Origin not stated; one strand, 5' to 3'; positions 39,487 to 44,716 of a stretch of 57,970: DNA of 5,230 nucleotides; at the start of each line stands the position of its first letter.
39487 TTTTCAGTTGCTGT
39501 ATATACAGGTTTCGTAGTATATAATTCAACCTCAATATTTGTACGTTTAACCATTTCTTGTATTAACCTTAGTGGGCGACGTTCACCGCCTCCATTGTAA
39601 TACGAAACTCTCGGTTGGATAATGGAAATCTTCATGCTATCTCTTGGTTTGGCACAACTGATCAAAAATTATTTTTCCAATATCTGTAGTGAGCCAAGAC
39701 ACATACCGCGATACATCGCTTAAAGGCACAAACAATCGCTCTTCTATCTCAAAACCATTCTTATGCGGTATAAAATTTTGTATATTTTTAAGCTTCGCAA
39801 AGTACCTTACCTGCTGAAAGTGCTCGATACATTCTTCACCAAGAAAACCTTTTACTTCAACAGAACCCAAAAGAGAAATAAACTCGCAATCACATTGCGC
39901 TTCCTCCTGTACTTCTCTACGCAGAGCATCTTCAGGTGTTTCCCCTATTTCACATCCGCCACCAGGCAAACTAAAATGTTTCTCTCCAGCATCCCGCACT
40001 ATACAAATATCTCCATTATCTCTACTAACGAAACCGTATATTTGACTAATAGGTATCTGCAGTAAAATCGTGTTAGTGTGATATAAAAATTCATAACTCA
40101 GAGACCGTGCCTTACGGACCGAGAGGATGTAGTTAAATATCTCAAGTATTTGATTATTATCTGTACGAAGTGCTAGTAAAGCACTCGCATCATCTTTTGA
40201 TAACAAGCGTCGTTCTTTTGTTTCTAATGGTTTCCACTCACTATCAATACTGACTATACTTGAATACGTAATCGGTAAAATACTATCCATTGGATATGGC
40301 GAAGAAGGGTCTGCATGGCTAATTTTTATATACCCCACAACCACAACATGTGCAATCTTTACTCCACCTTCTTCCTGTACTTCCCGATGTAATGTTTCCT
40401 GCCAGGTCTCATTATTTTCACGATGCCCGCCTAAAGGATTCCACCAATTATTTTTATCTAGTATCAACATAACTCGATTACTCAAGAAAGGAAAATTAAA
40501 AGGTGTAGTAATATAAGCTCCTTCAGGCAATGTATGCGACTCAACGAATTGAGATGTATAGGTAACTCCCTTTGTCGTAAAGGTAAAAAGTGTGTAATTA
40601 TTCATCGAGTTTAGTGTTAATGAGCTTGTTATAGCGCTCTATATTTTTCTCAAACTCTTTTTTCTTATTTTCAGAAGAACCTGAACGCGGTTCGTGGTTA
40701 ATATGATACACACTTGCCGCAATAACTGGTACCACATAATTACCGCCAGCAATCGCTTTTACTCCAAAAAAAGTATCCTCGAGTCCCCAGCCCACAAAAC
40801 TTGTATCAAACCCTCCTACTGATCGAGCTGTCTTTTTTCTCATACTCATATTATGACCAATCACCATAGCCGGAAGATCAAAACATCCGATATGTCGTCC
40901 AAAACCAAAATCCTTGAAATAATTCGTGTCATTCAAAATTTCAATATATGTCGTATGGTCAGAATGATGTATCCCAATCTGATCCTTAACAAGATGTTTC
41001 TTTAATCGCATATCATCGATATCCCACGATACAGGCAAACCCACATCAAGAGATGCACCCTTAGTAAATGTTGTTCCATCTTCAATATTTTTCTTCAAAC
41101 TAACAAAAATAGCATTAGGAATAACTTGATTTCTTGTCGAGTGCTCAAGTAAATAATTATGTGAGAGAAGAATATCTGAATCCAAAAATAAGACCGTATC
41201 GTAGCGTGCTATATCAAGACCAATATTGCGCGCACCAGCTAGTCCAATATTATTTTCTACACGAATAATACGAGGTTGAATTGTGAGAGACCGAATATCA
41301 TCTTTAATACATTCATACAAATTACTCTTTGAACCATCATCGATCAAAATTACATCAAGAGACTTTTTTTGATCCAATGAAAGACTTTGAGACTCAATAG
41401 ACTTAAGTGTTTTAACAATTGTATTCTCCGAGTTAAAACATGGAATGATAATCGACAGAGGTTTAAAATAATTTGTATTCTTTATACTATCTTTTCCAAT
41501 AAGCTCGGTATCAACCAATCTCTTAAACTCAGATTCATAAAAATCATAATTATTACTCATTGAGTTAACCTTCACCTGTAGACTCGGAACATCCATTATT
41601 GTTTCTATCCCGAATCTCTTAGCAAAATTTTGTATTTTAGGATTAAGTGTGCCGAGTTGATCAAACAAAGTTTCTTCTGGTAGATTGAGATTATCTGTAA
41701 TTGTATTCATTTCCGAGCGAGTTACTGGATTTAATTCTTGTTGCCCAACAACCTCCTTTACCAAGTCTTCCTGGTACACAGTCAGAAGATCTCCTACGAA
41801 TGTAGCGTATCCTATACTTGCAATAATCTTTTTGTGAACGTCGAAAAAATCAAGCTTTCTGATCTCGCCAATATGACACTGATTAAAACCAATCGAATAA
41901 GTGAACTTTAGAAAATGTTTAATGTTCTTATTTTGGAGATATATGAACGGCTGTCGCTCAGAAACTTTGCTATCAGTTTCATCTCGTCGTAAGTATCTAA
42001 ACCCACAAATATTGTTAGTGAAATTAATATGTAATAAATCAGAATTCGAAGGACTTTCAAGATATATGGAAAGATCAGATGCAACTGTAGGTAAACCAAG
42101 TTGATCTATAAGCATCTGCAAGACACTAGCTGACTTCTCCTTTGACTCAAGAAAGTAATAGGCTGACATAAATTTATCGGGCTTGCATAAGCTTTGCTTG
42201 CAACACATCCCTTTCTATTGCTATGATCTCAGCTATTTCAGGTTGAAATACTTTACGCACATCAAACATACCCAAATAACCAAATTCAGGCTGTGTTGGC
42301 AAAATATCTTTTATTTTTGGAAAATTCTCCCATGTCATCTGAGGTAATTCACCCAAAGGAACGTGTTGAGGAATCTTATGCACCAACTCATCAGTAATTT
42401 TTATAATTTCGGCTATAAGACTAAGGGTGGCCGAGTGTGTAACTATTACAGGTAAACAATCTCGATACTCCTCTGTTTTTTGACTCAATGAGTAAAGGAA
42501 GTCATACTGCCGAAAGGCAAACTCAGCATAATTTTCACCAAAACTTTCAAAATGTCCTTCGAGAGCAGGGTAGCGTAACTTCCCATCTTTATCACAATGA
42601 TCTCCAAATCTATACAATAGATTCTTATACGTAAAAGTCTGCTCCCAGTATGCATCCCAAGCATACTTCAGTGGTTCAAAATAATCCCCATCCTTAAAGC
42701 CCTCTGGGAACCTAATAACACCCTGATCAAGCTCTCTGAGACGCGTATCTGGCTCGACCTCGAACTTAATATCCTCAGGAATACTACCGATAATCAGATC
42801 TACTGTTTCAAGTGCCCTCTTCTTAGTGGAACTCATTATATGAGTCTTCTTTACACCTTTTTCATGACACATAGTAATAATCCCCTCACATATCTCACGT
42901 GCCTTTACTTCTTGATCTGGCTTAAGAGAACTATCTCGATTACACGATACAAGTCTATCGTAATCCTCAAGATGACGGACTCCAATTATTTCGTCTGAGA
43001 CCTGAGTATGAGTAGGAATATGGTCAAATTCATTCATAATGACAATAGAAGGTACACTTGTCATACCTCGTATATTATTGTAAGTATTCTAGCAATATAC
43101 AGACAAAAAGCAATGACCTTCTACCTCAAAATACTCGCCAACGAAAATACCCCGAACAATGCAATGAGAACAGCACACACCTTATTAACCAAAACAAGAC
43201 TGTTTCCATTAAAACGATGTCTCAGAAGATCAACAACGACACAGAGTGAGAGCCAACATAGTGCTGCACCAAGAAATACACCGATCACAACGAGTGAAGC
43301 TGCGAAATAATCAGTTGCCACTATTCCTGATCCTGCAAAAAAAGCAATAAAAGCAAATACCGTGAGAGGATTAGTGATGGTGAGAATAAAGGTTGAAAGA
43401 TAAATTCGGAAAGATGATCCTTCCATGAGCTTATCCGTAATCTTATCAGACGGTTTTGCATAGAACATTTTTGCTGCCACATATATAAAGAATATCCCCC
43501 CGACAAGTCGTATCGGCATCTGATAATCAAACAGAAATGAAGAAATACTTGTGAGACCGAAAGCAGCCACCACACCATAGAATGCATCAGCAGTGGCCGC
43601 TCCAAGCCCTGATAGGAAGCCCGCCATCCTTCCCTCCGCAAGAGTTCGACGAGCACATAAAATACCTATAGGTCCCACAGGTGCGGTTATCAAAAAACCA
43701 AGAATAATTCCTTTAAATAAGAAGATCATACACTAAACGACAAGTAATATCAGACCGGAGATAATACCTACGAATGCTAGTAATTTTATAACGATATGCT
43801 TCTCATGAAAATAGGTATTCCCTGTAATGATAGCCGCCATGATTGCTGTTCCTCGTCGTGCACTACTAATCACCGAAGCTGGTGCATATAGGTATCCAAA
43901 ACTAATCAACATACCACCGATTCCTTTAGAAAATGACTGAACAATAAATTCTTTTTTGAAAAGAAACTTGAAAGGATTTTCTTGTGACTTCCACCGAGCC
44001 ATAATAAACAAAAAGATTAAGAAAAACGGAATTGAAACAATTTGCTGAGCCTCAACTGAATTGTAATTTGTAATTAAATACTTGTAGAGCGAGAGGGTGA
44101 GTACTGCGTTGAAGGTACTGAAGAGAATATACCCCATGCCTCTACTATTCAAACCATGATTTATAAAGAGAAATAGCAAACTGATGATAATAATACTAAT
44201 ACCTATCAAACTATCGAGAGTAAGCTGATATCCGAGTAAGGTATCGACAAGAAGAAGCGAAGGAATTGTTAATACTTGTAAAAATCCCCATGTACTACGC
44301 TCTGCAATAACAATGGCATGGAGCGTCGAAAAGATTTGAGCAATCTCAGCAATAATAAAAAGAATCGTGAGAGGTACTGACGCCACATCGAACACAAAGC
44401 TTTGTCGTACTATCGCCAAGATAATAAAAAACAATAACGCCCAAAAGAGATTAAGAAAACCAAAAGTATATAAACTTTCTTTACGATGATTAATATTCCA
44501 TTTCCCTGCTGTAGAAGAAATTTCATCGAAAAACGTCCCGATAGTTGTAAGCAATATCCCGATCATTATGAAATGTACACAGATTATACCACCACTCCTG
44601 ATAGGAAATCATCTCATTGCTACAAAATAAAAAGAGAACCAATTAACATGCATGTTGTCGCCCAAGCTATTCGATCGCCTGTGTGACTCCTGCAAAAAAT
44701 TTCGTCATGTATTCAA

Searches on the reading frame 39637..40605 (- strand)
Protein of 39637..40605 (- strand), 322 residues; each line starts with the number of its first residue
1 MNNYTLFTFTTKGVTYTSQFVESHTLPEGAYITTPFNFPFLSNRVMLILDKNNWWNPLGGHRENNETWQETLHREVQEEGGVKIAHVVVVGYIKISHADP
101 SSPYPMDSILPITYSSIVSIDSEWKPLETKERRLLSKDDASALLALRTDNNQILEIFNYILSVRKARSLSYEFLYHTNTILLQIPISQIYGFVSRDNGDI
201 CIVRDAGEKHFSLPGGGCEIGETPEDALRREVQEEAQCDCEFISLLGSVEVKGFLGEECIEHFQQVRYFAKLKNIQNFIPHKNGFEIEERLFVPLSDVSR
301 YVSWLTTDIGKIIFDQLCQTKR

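Call 42: search_protein_families(library=pfam, proteins=[window:39637-40605:-], max_evalue=0.001)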
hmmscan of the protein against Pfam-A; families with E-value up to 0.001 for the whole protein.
window:39637-40605:- (322 aa): 1 family
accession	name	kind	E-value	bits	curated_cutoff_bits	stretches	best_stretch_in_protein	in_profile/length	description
PF00293.34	NUDIX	-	2.1e-24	86.5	21.1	2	192-298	9-118/134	NUDIX domain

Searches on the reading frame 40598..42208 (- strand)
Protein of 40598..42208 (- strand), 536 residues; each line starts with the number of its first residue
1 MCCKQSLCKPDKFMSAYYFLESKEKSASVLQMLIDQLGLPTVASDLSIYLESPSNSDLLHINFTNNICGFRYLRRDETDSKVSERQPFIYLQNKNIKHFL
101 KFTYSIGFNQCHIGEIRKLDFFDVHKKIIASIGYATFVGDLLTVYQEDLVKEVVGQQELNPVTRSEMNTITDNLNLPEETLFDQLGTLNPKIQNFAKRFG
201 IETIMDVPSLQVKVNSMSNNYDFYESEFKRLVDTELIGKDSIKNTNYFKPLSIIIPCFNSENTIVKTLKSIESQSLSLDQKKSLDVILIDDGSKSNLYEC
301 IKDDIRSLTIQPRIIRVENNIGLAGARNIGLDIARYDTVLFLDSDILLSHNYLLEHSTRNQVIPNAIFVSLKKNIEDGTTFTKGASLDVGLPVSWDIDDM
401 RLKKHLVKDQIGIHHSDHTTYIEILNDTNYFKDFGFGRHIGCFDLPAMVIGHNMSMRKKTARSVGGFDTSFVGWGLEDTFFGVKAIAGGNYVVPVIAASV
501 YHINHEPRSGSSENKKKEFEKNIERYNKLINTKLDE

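Call 42: search_protein_families(library=pfam, proteins=[window:40598-42208:-], max_evalue=0.001)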
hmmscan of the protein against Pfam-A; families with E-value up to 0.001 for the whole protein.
window:40598-42208:- (536 aa): 4 families
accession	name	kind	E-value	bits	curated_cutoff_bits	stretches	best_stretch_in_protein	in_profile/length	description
PF00535.33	Glycos_transf_2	-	1.5e-21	77.5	23.3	1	252-387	1-130/168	Glycosyl transferase family 2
PF10111.15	Glyco_tranf_2_2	-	1.9e-09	37.8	27.3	1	252-353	1-99/276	Glycosyltransferase like family 2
PF02709.20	Glyco_transf_7C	-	6.1e-06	26.2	23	1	450-505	20-77/78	N-terminal domain of galactosyltransferase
PF13632.12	Glyco_trans_2_3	-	8.4e-06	26.2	27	1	417-495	39-116/198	Glycosyl transferase family group 2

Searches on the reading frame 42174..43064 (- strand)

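Call 42: search_protein_families(library=pfam, proteins=[window:42174-43064:-], max_evalue=0.001)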
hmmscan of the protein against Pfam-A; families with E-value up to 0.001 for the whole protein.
window:42174-43064:- (296 aa): 1 family
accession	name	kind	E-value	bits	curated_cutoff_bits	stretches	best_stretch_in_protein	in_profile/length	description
PF00300.27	His_Phos_1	-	3.1e-07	30.7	21.7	0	70-117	42-85/194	Histidine phosphatase superfamily (branch 1)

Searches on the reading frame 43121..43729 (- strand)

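Call 42: search_protein_families(library=pfam, proteins=[window:43121-43729:-], max_evalue=0.001)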
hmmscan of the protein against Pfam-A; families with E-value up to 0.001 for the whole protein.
window:43121-43729:- (202 aa): 1 family
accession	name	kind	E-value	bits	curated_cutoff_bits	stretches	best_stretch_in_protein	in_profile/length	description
PF01810.24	LysE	-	4.8e-18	65.8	25.6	1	15-195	4-188/193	LysE type translocator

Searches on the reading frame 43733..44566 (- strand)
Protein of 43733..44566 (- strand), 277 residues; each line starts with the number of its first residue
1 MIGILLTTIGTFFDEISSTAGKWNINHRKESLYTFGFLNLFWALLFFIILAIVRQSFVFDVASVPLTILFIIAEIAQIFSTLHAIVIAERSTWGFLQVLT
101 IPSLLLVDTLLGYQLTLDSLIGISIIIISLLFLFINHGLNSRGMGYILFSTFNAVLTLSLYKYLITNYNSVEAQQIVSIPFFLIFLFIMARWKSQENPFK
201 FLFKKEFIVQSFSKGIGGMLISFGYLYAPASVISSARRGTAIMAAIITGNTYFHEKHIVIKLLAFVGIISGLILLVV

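Call 42: search_protein_families(library=pfam, proteins=[window:43733-44566:-], max_evalue=0.001)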
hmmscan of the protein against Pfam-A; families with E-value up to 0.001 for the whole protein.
window:43733-44566:- (277 aa): 0 families

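Call 63: search_protein_families(library=ncbifam, proteins=[window:43733-44566:-], max_evalue=0.01)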
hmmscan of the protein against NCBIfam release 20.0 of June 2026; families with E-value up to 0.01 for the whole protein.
window:43733-44566:- (277 aa): 1 family
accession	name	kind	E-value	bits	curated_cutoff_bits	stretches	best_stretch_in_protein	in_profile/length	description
TIGR03340.1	phn_DUF6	hypoth_equivalog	0.00029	20.6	288.15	1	60-274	56-280/281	phosphonate utilization associated putative membrane protein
